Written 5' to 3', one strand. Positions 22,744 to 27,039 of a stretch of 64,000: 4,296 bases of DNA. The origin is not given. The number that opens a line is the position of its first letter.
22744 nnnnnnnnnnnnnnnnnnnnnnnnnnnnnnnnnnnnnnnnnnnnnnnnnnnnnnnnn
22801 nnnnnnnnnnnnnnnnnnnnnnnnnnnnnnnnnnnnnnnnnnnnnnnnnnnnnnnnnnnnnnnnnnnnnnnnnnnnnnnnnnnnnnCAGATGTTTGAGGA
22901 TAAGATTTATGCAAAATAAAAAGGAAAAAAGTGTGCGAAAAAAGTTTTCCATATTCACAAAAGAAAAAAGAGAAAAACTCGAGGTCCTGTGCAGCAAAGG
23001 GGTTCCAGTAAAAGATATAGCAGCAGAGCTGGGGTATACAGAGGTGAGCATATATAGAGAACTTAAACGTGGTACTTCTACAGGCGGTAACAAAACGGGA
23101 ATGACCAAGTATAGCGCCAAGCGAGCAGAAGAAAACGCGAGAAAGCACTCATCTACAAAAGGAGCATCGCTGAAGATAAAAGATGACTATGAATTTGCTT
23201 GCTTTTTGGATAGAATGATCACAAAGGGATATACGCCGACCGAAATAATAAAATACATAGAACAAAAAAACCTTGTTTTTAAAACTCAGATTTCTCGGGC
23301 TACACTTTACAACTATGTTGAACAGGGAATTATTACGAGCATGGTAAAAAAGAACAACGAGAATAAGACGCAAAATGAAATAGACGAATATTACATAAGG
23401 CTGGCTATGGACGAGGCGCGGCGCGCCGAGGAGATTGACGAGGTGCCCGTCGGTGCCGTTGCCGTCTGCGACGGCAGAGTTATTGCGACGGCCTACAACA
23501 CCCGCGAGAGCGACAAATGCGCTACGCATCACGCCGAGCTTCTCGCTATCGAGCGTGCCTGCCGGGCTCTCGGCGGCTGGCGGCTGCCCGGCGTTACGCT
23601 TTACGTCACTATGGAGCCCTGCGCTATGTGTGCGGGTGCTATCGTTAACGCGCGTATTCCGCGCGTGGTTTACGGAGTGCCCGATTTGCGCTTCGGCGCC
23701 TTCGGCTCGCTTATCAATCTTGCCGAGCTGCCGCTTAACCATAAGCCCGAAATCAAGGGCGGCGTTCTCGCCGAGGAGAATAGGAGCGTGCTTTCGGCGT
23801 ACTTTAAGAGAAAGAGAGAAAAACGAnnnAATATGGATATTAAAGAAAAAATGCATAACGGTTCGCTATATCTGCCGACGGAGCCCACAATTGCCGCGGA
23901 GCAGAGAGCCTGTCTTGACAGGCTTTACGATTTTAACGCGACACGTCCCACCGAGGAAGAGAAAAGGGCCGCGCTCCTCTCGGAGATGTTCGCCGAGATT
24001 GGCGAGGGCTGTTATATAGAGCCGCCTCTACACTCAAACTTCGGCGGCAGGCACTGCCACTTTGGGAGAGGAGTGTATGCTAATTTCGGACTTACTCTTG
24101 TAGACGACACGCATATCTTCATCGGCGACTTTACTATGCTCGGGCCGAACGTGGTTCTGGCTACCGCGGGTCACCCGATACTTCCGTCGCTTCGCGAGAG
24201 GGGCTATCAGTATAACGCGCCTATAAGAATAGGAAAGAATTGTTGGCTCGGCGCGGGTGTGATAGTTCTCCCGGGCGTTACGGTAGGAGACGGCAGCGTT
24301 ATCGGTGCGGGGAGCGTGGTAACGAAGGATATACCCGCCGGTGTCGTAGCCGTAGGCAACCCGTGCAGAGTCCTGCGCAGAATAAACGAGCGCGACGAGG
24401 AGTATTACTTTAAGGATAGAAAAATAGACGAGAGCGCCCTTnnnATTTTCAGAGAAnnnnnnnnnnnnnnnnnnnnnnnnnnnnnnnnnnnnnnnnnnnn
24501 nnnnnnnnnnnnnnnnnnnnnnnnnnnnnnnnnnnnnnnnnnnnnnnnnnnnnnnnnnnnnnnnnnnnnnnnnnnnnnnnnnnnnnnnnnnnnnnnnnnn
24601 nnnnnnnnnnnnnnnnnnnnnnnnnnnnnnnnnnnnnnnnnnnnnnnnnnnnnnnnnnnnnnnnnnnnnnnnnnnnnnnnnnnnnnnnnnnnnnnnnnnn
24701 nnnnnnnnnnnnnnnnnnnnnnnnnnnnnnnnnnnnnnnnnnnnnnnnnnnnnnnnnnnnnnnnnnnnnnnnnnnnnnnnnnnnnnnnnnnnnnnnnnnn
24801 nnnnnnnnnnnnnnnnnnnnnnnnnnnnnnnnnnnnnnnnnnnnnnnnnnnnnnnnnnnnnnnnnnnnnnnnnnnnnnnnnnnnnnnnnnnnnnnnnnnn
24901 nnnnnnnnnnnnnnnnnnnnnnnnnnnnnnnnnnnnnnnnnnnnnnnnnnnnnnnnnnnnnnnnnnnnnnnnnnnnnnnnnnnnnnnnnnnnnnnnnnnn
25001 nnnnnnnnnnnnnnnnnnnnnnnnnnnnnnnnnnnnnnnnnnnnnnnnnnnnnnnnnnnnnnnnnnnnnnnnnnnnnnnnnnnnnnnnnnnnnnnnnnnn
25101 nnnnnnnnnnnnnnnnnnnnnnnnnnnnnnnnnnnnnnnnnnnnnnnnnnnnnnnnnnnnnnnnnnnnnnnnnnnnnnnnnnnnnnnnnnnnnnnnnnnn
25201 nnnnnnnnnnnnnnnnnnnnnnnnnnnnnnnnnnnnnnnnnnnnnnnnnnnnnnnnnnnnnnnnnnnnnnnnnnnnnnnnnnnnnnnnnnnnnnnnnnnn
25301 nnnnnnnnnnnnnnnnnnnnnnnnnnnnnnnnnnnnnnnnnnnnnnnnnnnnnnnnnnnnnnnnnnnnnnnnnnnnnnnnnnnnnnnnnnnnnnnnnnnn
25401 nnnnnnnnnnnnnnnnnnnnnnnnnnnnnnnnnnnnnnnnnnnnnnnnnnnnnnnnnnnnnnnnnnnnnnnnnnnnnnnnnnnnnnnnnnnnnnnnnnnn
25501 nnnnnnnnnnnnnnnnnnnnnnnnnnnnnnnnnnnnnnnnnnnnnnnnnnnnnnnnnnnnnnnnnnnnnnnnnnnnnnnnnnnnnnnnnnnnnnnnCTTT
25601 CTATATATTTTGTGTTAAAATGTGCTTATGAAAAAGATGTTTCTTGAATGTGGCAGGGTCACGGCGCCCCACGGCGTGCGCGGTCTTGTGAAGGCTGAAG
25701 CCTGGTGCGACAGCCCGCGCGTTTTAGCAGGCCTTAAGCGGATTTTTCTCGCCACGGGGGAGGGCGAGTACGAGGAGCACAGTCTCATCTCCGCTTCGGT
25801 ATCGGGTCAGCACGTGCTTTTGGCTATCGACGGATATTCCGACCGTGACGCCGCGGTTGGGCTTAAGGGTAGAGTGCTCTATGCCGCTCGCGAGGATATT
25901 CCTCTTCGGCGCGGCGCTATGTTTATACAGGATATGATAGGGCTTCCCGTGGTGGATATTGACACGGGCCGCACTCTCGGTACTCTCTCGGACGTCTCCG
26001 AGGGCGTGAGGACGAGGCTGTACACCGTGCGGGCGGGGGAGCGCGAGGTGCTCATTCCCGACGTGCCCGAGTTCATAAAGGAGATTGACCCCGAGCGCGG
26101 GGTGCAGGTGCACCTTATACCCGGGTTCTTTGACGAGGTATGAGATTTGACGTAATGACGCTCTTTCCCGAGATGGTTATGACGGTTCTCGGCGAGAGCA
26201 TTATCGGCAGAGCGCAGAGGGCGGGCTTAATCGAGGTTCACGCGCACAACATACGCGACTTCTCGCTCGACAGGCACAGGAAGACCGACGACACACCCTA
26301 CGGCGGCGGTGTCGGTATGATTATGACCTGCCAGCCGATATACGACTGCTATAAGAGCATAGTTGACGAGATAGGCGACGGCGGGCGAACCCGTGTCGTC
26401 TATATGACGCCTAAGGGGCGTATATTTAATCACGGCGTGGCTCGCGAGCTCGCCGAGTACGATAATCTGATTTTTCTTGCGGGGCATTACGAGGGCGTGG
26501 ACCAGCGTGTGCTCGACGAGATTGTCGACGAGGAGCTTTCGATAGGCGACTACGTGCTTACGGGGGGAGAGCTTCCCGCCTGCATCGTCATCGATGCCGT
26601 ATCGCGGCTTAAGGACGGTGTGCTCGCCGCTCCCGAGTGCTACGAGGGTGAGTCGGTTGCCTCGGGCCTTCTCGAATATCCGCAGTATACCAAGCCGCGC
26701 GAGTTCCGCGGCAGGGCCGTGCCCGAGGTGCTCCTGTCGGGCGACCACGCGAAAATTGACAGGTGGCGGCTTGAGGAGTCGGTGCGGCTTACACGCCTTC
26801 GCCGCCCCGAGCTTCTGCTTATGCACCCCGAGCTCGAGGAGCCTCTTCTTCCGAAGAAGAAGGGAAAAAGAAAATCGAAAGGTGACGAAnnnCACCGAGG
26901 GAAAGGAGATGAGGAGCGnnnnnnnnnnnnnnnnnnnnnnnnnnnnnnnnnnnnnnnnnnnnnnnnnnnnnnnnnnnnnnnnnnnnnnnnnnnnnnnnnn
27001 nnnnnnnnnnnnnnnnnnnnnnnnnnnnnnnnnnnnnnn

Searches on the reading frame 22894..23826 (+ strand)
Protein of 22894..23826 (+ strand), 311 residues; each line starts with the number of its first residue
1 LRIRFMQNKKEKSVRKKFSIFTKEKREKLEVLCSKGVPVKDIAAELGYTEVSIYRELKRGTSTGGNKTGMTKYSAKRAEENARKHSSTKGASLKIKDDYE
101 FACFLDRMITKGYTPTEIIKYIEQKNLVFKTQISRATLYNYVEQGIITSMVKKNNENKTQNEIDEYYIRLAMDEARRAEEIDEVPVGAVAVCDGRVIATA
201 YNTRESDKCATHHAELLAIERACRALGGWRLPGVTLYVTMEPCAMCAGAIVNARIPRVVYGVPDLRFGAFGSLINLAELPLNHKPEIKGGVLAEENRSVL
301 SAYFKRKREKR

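Call 11: search_protein_families(library=pfam, proteins=[window:22894-23826:+], max_evalue=0.01)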
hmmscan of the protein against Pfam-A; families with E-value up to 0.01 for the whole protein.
window:22894-23826:+ (311 aa): 10 families
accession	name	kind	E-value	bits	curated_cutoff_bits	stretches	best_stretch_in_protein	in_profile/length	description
PF14437.12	MafB19-deam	-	3.5e-37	127.9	27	1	165-306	4-140/142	MafB19-like deaminase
PF00383.29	dCMP_cyt_deam_1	-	5.6e-30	103.7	25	1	162-261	2-101/102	Cytidine and deoxycytidylate deaminase zinc-binding region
PF14439.12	Bd3614-deam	-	3e-09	37.3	38.5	1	186-283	11-109/113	Bd3614-like deaminase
PF13936.12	HTH_38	-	4.7e-06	26.7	27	1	24-60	8-44/44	Helix-turn-helix domain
PF18772.7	APOBEC2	-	0.00045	20.7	26.8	0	208-252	46-91/175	APOBEC2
PF18750.7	SNAD4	-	0.00087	19.8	27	1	207-252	27-73/130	Secreted Novel AID/APOBEC-like Deaminase 4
PF13384.12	HTH_23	-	0.0018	18.5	24.6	0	32-59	13-40/50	Homeodomain-like domain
PF13309.12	HTH_22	-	0.003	18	29.6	0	39-58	44-63/63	HTH domain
PF18782.7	NAD2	-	0.0046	17.5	27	0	208-251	51-95/179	Novel AID APOBEC clade 2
PF13551.12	HTH_29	-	0.005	17.3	28.1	0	32-59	7-35/64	Winged helix-turn helix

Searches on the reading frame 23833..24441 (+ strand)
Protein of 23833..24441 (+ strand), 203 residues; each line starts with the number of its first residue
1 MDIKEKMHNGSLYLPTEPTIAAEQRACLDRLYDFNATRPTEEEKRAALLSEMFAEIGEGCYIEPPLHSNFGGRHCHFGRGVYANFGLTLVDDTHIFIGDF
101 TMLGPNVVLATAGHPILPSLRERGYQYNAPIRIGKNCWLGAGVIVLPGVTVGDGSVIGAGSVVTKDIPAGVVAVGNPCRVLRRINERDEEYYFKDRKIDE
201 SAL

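Call 11: search_protein_families(library=pfam, proteins=[window:23833-24441:+], max_evalue=0.01)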
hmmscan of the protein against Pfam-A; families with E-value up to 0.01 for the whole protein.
window:23833-24441:+ (203 aa): 4 families
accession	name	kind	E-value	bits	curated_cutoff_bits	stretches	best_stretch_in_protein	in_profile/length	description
PF00132.30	Hexapep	-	7.2e-16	57.6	27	1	131-165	2-36/36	Bacterial transferase hexapeptide (six repeats)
PF12464.13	Mac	-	2.1e-14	53.9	22.1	1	6-57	1-53/53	Maltose acetyltransferase hexapeptide capping motif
PF14602.12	Hexapep_2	-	7.2e-12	45.3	27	1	130-165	1-34/34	Hexapeptide repeat of succinyl-transferase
PF25087.1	GMPPB_C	-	0.00045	20.3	39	1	131-163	11-43/110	GMPPB C-terminal domain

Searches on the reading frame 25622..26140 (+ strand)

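Call 11: search_protein_families(library=pfam, proteins=[window:25622-26140:+], max_evalue=0.01)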
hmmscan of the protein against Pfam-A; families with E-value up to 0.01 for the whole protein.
window:25622-26140:+ (173 aa): 3 families
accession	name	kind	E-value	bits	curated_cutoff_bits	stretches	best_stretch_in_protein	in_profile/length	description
PF01782.24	RimM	-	3e-15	56.7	23.5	1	10-92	2-84/84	RimM N-terminal domain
PF24986.1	PRC_RimM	-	5.3e-08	32.8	27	1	103-159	2-58/69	RimM PRC barrel domain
PF05239.21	PRC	-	8.1e-06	26.2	21.2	1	99-157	3-64/78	PRC-barrel domain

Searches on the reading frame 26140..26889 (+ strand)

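Call 11: search_protein_families(library=pfam, proteins=[window:26140-26889:+], max_evalue=0.01)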
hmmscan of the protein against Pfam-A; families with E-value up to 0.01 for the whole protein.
window:26140-26889:+ (250 aa): 1 family
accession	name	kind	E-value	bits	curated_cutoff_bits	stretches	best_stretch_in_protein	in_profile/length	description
PF01746.26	tRNA_m1G_MT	-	2e-56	191.3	27.3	1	23-223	2-195/195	tRNA (Guanine-1)-methyltransferase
